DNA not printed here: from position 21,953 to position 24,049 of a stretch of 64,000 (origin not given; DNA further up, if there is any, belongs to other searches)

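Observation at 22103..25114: Archaeal-type DNA topoisomerase VI (Top6B-Top6A) operon in a bacterium, with a basic N-terminal extension on subunit B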

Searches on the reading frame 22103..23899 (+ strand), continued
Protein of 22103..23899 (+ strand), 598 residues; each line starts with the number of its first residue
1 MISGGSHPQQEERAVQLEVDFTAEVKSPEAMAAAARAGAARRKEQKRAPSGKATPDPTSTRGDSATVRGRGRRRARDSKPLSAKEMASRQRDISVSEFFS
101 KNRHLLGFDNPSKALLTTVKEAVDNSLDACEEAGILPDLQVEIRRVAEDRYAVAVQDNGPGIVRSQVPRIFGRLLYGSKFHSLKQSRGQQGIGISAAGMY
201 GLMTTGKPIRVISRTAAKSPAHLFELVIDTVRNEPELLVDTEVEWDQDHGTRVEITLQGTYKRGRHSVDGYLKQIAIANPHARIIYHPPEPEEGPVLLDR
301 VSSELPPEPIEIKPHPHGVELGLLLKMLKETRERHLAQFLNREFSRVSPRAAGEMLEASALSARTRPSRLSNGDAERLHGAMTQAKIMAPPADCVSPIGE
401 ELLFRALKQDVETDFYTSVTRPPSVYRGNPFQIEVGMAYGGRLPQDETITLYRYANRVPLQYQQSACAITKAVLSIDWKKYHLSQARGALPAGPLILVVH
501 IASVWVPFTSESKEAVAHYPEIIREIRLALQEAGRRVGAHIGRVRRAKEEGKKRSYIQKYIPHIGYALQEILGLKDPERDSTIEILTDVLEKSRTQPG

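Call 7: find_homologous_proteins(query=window:22103-23899:+)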
Query window:22103-23899:+ (598 aa): 8000 proteins with E <= 0.001 among 8000 candidates; the best 120 are listed.
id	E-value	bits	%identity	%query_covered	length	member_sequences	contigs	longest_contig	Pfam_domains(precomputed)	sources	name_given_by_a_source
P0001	0.0e+0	1329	100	100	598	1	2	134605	PF09239.18,PF02518.32,PF13589.13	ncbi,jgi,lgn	-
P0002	0.0e+0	1185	88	100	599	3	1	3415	PF09239.18,PF02518.32,PF13589.13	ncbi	-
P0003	1.2e-267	908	74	88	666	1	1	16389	PF09239.18,PF02518.32,PF13589.13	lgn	-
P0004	7.9e-266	902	71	97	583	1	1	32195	PF09239.18,PF02518.32,PF13589.13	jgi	jgi:DNA topoisomerase VI subunit B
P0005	8.6e-264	895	70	97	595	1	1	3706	PF09239.18,PF02518.32,PF13589.13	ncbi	-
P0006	5.0e-263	892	73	87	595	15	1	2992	PF09239.18,PF02518.32,PF13589.13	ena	-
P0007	2.9e-261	886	75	85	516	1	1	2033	PF09239.18,PF02518.32,PF13589.13,PF05833.17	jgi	jgi:DNA topoisomerase-6 subunit B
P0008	1.9e-260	884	67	97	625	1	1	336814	PF09239.18,PF02518.32,PF13589.13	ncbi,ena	-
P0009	2.9e-260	883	75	86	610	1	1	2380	PF09239.18,PF02518.32,PF13589.13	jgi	jgi:DNA topoisomerase-6 subunit B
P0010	7.2e-260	882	70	91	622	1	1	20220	PF09239.18,PF02518.32,PF13589.13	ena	-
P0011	1.1e-258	878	73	87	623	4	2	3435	PF09239.18,PF02518.32,PF13589.13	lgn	-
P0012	1.8e-258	877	68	97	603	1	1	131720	PF09239.18,PF02518.32,PF13589.13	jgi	-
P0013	6.2e-258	875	74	85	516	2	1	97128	PF09239.18,PF02518.32,PF13589.13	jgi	jgi:DNA topoisomerase VI subunit B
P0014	2.6e-256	870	70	92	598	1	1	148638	PF09239.18,PF02518.32,PF13589.13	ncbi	-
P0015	5.1e-256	869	74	86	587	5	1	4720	PF09239.18,PF02518.32,PF13589.13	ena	-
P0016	1.4e-254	864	72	88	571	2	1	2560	PF09239.18,PF02518.32,PF13589.13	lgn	-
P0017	2.8e-254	863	67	98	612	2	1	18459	PF09239.18,PF02518.32,PF13589.13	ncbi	-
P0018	7.3e-254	862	66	97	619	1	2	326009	PF09239.18,PF02518.32,PF13589.13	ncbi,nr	ncbi:MAG: DNA topoisomerase VI subunit B [Candidatus Eisenbacteria bacterium]|nr:DNA topoisomerase V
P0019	8.4e-254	862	65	97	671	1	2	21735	PF09239.18,PF02518.32,PF13589.13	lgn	-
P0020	2.7e-251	854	66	95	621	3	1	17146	PF09239.18,PF02518.32,PF13589.13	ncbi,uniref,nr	ncbi:MAG: DNA topoisomerase VI subunit B [Candidatus Eisenbacteria bacterium]|uniref:Type 2 DNA topo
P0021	4.7e-251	853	69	92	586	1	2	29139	PF09239.18,PF02518.32,PF13589.13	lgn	-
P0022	4.8e-251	853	64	97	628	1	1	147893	PF09239.18,PF02518.32,PF13589.13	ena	-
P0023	2.9e-250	850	68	92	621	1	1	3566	PF09239.18,PF02518.32,PF13589.13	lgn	-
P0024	4.9e-249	846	66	90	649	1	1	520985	PF09239.18,PF02518.32,PF13589.13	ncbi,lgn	-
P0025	3.5e-247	840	66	95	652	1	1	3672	PF09239.18,PF02518.32,PF13589.13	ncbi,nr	ncbi:MAG: DNA topoisomerase VI subunit B [Candidatus Eisenbacteria bacterium]|nr:DNA topoisomerase V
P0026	4.8e-247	839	64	94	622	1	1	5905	PF09239.18,PF02518.32,PF13589.13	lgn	-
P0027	1.2e-246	838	69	89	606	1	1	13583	PF09239.18,PF02518.32,PF13589.13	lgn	-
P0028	9.5e-246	835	66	91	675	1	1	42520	PF09239.18,PF02518.32,PF13589.13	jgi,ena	-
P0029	1.2e-245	835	63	98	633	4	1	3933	PF09239.18,PF02518.32,PF13589.13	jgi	jgi:DNA topoisomerase-6 subunit B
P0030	5.4e-245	833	69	86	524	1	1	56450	PF09239.18,PF02518.32,PF13589.13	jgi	jgi:DNA topoisomerase-6 subunit B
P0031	6.1e-243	826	64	98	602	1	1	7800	PF09239.18,PF02518.32,PF13589.13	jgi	jgi:DNA topoisomerase VI subunit B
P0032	2.2e-242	824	69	86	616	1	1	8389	PF09239.18,PF02518.32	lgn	-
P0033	2.6e-242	824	66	93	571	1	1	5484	PF09239.18,PF02518.32,PF13589.13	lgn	-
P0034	2.8e-242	824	63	97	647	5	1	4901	PF09239.18,PF02518.32,PF13589.13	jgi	jgi:DNA topoisomerase-6 subunit B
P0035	6.6e-242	823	65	95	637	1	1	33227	PF09239.18,PF02518.32,PF13589.13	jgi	jgi:DNA topoisomerase VI subunit B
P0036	1.3e-241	822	65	94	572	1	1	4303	PF09239.18,PF02518.32,PF13589.13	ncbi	-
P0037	7.5e-240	816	66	89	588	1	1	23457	PF09239.18,PF02518.32,PF13589.13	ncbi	-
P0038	1.3e-239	815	68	88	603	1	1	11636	PF09239.18,PF02518.32,PF13589.13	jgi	jgi:DNA topoisomerase VI subunit B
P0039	9.0e-239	812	64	93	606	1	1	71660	PF09239.18,PF02518.32,PF13589.13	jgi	jgi:DNA topoisomerase-6 subunit B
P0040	9.6e-239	812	64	93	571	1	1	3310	PF09239.18,PF02518.32,PF13589.13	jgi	-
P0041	5.4e-238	810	67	89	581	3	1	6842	PF09239.18,PF02518.32,PF13589.13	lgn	-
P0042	8.4e-238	809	63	98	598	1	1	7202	PF09239.18,PF02518.32,PF13589.13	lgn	-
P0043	1.2e-237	809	64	98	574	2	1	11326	PF09239.18,PF02518.32,PF13589.13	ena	-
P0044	1.9e-237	808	65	90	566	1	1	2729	PF09239.18,PF02518.32,PF13589.13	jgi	jgi:DNA topoisomerase-6 subunit B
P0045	7.2e-237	806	63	95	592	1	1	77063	PF09239.18,PF02518.32,PF13589.13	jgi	jgi:DNA topoisomerase VI subunit B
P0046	7.9e-237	806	67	88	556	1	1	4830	PF09239.18,PF02518.32,PF13589.13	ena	-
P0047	1.2e-236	805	67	86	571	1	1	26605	PF09239.18,PF02518.32,PF13589.13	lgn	-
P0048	2.3e-236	804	64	98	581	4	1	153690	PF09239.18,PF02518.32,PF13589.13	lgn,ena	-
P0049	7.4e-236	803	69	86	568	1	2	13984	PF09239.18,PF02518.32,PF13589.13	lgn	-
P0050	1.4e-235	802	67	88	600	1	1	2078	PF09239.18,PF02518.32,PF13589.13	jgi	jgi:DNA topoisomerase-6 subunit B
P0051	2.3e-235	801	68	86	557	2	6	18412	PF09239.18,PF02518.32,PF13589.13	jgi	-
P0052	2.6e-235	801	61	97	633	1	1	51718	PF09239.18,PF02518.32,PF13589.13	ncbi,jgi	-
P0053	7.3e-235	799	63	92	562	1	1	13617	PF09239.18,PF02518.32,PF13589.13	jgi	jgi:DNA topoisomerase-6 subunit B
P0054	1.0e-234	799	63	94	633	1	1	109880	PF09239.18,PF02518.32,PF13589.13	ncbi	-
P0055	1.1e-234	799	62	99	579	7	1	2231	PF09239.18,PF02518.32,PF13589.13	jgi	jgi:DNA topoisomerase-6 subunit B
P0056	2.1e-234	798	65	85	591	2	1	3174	PF09239.18,PF02518.32,PF13589.13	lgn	-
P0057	2.4e-234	798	66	88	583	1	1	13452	PF09239.18,PF02518.32,PF13589.13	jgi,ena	-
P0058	2.6e-234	797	61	99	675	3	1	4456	PF09239.18,PF02518.32,PF13589.13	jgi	jgi:DNA topoisomerase VI subunit B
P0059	5.4e-234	796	67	85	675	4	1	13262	PF09239.18,PF02518.32,PF13589.13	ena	-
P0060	1.1e-233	795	62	97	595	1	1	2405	PF09239.18,PF02518.32,PF13589.13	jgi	jgi:DNA topoisomerase VI subunit B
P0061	1.2e-233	795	62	92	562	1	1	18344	PF09239.18,PF02518.32,PF13589.13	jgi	jgi:DNA topoisomerase-6 subunit B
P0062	1.5e-233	795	67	86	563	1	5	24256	PF09239.18,PF02518.32,PF13589.13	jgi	jgi:DNA topoisomerase-6 subunit B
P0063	2.0e-233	795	65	86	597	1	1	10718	PF09239.18,PF02518.32,PF13589.13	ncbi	-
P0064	2.2e-233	794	66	89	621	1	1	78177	PF09239.18,PF02518.32,PF13589.13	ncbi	-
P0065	4.3e-233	793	61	99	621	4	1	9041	PF09239.18,PF02518.32,PF13589.13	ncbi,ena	-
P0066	5.1e-233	793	62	94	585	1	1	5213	PF09239.18,PF02518.32,PF13589.13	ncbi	-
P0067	5.0e-232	790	66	85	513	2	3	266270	PF09239.18,PF02518.32,PF13589.13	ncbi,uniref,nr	ncbi:MAG: DNA topoisomerase VI subunit B [Candidatus Eisenbacteria bacterium]|uniref:Type 2 DNA topo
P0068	7.3e-232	789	66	87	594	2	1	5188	PF09239.18,PF02518.32,PF13589.13,PF05833.17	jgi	-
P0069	1.1e-231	789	66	86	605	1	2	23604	PF09239.18,PF02518.32,PF13589.13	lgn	-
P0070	1.6e-231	788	66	86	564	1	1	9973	PF09239.18,PF02518.32,PF13589.13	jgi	jgi:DNA topoisomerase VI subunit B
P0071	1.8e-231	788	62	94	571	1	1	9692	PF09239.18,PF02518.32,PF13589.13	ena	-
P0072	2.4e-231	788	66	86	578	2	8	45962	PF09239.18,PF02518.32,PF13589.13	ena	-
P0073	4.7e-231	787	66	86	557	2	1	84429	PF09239.18,PF02518.32,PF13589.13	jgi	jgi:DNA topoisomerase-6 subunit B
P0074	8.5e-231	786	61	97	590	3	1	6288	PF09239.18,PF02518.32,PF13589.13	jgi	jgi:DNA topoisomerase-6 subunit B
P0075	1.7e-230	785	65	87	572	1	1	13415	PF09239.18,PF02518.32,PF13589.13,PF05833.17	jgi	jgi:DNA topoisomerase-6 subunit B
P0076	2.0e-230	785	67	86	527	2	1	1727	PF09239.18,PF02518.32,PF13589.13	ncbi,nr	ncbi:MAG: DNA topoisomerase VI subunit B, partial [Candidatus Eisenbacteria sp.]|nr:DNA topoisomeras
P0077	5.4e-230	783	65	86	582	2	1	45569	PF09239.18,PF02518.32,PF13589.13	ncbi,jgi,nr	ncbi:MAG: DNA topoisomerase VI subunit B [Deltaproteobacteria bacterium]|nr:DNA topoisomerase VI sub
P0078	8.8e-230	783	65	86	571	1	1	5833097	PF09239.18,PF02518.32,PF13589.13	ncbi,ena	-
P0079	9.7e-230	782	65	86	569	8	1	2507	PF09239.18,PF02518.32,PF13589.13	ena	-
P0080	2.2e-229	781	66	86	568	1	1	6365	PF09239.18,PF02518.32,PF13589.13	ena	-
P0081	8.0e-229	779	63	90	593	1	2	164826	PF09239.18,PF02518.32,PF13589.13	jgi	jgi:DNA topoisomerase VI subunit B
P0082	9.0e-229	779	63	88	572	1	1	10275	PF09239.18,PF02518.32,PF13589.13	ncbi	-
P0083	9.6e-229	779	63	90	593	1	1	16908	PF09239.18,PF02518.32,PF13589.13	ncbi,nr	ncbi:MAG: DNA topoisomerase VI subunit B [bacterium]|nr:DNA topoisomerase VI subunit B [bacterium]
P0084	9.7e-229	779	62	96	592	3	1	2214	PF09239.18,PF02518.32,PF13589.13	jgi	jgi:DNA topoisomerase-6 subunit B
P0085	1.0e-228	779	61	94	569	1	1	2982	PF09239.18,PF02518.32,PF13589.13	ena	-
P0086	1.4e-228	779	65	88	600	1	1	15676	PF09239.18,PF02518.32,PF13589.13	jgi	jgi:DNA topoisomerase-6 subunit B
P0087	2.5e-228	778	61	94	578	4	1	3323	PF09239.18,PF02518.32,PF13589.13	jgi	jgi:DNA topoisomerase-6 subunit B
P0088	2.7e-228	778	62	92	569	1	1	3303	PF09239.18,PF02518.32,PF13589.13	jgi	jgi:DNA topoisomerase-6 subunit B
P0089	2.7e-228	778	64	92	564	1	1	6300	PF09239.18,PF02518.32,PF13589.13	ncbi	-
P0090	3.7e-228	777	65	86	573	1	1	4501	PF09239.18,PF02518.32,PF13589.13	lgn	-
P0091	4.4e-228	777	65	87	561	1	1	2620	PF09239.18,PF02518.32,PF13589.13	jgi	jgi:DNA topoisomerase-6 subunit B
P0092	4.5e-228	777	65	86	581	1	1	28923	PF09239.18,PF02518.32,PF13589.13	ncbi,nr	ncbi:MAG: DNA topoisomerase VI subunit B [bacterium]|nr:DNA topoisomerase VI subunit B [bacterium]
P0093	5.5e-228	777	59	99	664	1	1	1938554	PF09239.18,PF02518.32,PF13589.13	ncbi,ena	-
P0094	7.2e-228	776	62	95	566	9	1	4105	PF09239.18,PF02518.32,PF13589.13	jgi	-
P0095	8.9e-228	776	65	85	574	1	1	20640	PF09239.18,PF02518.32,PF13589.13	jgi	-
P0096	1.1e-227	776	62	92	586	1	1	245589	PF09239.18,PF02518.32,PF13589.13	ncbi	-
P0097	1.1e-227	776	62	98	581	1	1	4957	PF09239.18,PF02518.32,PF13589.13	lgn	-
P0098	1.5e-227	775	64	87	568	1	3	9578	PF09239.18,PF02518.32,PF13589.13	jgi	jgi:DNA topoisomerase-6 subunit B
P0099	1.9e-227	775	62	93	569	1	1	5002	PF09239.18,PF02518.32,PF13589.13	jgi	jgi:DNA topoisomerase-6 subunit B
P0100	2.5e-227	774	64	87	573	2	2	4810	PF09239.18,PF02518.32,PF13589.13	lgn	-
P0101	2.6e-227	774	62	90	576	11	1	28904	PF09239.18,PF02518.32,PF13589.13,PF05833.17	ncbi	-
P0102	3.1e-227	774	62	91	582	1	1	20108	PF09239.18,PF02518.32,PF13589.13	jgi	jgi:DNA topoisomerase-6 subunit B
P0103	3.1e-227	774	65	86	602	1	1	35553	PF09239.18,PF02518.32,PF13589.13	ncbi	ncbi:MAG: DNA topoisomerase VI subunit B [Candidatus Eisenbacteria bacterium]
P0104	3.1e-227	774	63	92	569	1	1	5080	PF09239.18,PF02518.32,PF13589.13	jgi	jgi:DNA topoisomerase-6 subunit B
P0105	3.5e-227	774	66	86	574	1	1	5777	PF09239.18,PF02518.32,PF13589.13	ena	-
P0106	3.7e-227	774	65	86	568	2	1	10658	PF09239.18,PF02518.32,PF13589.13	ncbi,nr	ncbi:MAG: DNA topoisomerase VI subunit B [Myxococcota bacterium]|nr:DNA topoisomerase VI subunit B [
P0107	3.9e-227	774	63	91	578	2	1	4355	PF09239.18,PF02518.32,PF13589.13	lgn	-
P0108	4.3e-227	774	65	86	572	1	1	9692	PF09239.18,PF02518.32,PF13589.13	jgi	jgi:DNA topoisomerase-6 subunit B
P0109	4.7e-227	773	65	89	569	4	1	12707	PF09239.18,PF02518.32,PF13589.13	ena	-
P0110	4.8e-227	773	63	86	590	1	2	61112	PF09239.18,PF02518.32,PF13589.13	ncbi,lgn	-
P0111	6.1e-227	773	61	95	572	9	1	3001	PF09239.18,PF02518.32,PF13589.13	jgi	jgi:DNA topoisomerase-6 subunit B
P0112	6.5e-227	773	66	87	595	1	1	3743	PF09239.18,PF02518.32,PF13589.13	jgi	jgi:DNA topoisomerase-6 subunit B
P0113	6.6e-227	773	63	91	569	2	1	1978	PF09239.18,PF02518.32,PF13589.13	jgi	jgi:DNA topoisomerase-6 subunit B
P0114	8.7e-227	773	64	88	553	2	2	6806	PF09239.18,PF02518.32,PF13589.13,PF05833.17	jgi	jgi:DNA topoisomerase VI subunit B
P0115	8.8e-227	773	63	88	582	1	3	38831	PF09239.18,PF02518.32,PF13589.13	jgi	jgi:DNA topoisomerase-6 subunit B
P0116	9.3e-227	773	65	86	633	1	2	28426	PF09239.18,PF02518.32,PF13589.13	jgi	jgi:DNA topoisomerase-6 subunit B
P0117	1.1e-226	772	63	88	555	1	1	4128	PF09239.18,PF02518.32,PF13589.13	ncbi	-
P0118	1.1e-226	772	66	86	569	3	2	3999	PF09239.18,PF02518.32,PF13589.13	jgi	jgi:DNA topoisomerase-6 subunit B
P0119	1.4e-226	772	63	92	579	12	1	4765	PF09239.18,PF02518.32,PF13589.13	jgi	jgi:DNA topoisomerase VI subunit B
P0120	1.9e-226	772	62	93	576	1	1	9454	PF09239.18,PF02518.32,PF13589.13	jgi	jgi:DNA topoisomerase-6 subunit B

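Call 21: find_related_loci(query=A1, collection=genome_contigs, flank=4000)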
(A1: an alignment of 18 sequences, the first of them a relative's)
Query A1 (598 aa) in genome_contigs; peptide patterns used: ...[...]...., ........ (x = any residue, [..] = any of these).
600 stretches matched a pattern (row limit reached: there are more); 592 encode a relative of the query (tblastn E <= 1e-3); the best 80 are kept; 80 distinct loci.
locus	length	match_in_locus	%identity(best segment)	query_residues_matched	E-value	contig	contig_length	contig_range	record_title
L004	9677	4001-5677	66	59-594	0e+0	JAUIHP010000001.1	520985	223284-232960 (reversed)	MAG: bacterium isolate Co_bin.215 NODE_113_length_520985_cov_2.245837, whole genome shotgun sequence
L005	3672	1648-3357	66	25-595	0e+0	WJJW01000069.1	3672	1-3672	MAG: Candidatus Eisenbacteria bacterium isolate Bin_251 k141_590089, whole genome shotgun sequence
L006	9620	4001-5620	66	65-594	0e+0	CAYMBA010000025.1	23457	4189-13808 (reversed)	MAG TPA_asm: uncultured bacterium isolate SRP338002_co1_151 genome assembly, contig: NODE_2017_length_23457_cov_7.411674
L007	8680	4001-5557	67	83-594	0e+0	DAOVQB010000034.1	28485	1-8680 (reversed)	MAG TPA_asm: Candidatus Eisenbacteria bacterium isolate CSMAG_1564 CSMAG_1564_k141_2410951_length_28485_cov_16.0000, who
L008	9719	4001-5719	60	4-594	0e+0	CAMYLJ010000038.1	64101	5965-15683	MAG: uncultured delta proteobacterium isolate FCS_M_Myxococcota_02 genome assembly, contig: scaffold_864, whole genome s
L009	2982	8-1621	62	55-594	0e+0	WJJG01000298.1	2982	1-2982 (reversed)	MAG: Candidatus Eisenbacteria bacterium isolate Bin_233 k141_3409217, whole genome shotgun sequence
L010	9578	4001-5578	65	68-594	0e+0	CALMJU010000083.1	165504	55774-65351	MAG TPA_asm: uncultured Acidobacteria bacterium isolate SRR8859388_bin.2_CONCOCT_v1.1_MAG genome assembly, contig: ERZ16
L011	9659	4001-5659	61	45-594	0e+0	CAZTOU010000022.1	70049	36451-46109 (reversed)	MAG TPA_asm: uncultured Spirochaetales bacterium isolate binchicken_co142_37 genome assembly, contig: NODE_981_length_70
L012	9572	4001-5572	63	69-594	0e+0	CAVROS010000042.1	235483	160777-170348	MAG: uncultured delta proteobacterium isolate MFD03804.bin.2.110 genome assembly, contig: contig_8173, whole genome shot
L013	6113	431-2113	60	30-594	0e+0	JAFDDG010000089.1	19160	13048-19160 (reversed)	MAG: Deltaproteobacteria bacterium isolate Meg19_02_Bin_77 Meg19_02_bin_77_scaffold_2015, whole genome shotgun sequence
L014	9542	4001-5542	64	83-594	0e+0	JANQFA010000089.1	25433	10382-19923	MAG: Myxococcota bacterium isolate PL23a_bin.57 k99_3222085, whole genome shotgun sequence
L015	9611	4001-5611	63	37-594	0e+0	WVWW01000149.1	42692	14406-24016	MAG: Acidobacteria bacterium isolate ACK-C013 C_merged_R1_(paired)_contig_125246, whole genome shotgun sequence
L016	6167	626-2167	63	82-596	0e+0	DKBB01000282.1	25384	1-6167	MAG TPA_asm: Acidobacteria bacterium UBA6911 UBA6911_contig_20174, whole genome shotgun sequence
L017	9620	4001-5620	61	50-596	0e+0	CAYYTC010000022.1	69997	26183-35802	MAG TPA_asm: uncultured Acidobacteriota bacterium isolate SRP192927_co7_741 genome assembly, contig: NODE_462_length_699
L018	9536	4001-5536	63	82-594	0e+0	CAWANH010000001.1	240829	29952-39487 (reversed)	MAG: Candidatus Eisenbacteria bacterium isolate MFD02923.bin.2.9 genome assembly, contig: contig_12629, whole genome sho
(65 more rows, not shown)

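Call 45: find_encoding_contigs(protein=P0067, flank=2500, max_places=1)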
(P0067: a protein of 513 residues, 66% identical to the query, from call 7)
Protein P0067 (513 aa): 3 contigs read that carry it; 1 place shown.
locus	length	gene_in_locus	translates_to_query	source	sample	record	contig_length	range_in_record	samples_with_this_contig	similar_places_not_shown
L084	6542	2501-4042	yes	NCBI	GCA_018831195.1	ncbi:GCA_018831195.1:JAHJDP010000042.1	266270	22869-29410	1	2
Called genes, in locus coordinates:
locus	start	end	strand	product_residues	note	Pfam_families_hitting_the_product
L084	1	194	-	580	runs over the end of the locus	PF13428:TPR_14 (faint), PF13432:TPR_16 (faint), PF00515:TPR_1 (faint), PF07719:TPR_2 (faint), PF13424:TPR_12 (faint)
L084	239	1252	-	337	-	PF00579:tRNA-synt_1b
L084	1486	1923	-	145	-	-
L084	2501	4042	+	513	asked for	PF02518:HATPase_c, PF13589:HATPase_c_3, PF09239:Topo-VIb_trans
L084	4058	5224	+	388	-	PF04406:TP6A_N, PF20768:Topo_VI_alpha, PF21180:TOP6A-Spo11_Toprim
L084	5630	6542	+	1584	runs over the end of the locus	PF08126:Propeptide_C25, PF01364:Peptidase_C25, PF13715:CarbopepD_reg_2 (faint), PF13620:CarboxypepD_reg, PF01483:P_proprotein, PF13860:FlgD_ig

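Call 46: find_encoding_contigs(protein=P0013, flank=2500, max_places=1)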
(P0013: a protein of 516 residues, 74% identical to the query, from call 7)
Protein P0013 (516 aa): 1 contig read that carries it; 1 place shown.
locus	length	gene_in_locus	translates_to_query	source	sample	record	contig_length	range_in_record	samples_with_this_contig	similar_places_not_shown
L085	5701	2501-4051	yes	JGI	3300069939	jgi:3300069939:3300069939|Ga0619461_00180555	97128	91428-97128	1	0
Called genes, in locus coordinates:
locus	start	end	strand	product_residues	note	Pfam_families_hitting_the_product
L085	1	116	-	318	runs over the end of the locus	-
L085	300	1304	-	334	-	PF00579:tRNA-synt_1b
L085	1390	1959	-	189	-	-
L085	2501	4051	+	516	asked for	PF02518:HATPase_c, PF13589:HATPase_c_3, PF09239:Topo-VIb_trans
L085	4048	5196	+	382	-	PF04406:TP6A_N, PF20768:Topo_VI_alpha, PF21180:TOP6A-Spo11_Toprim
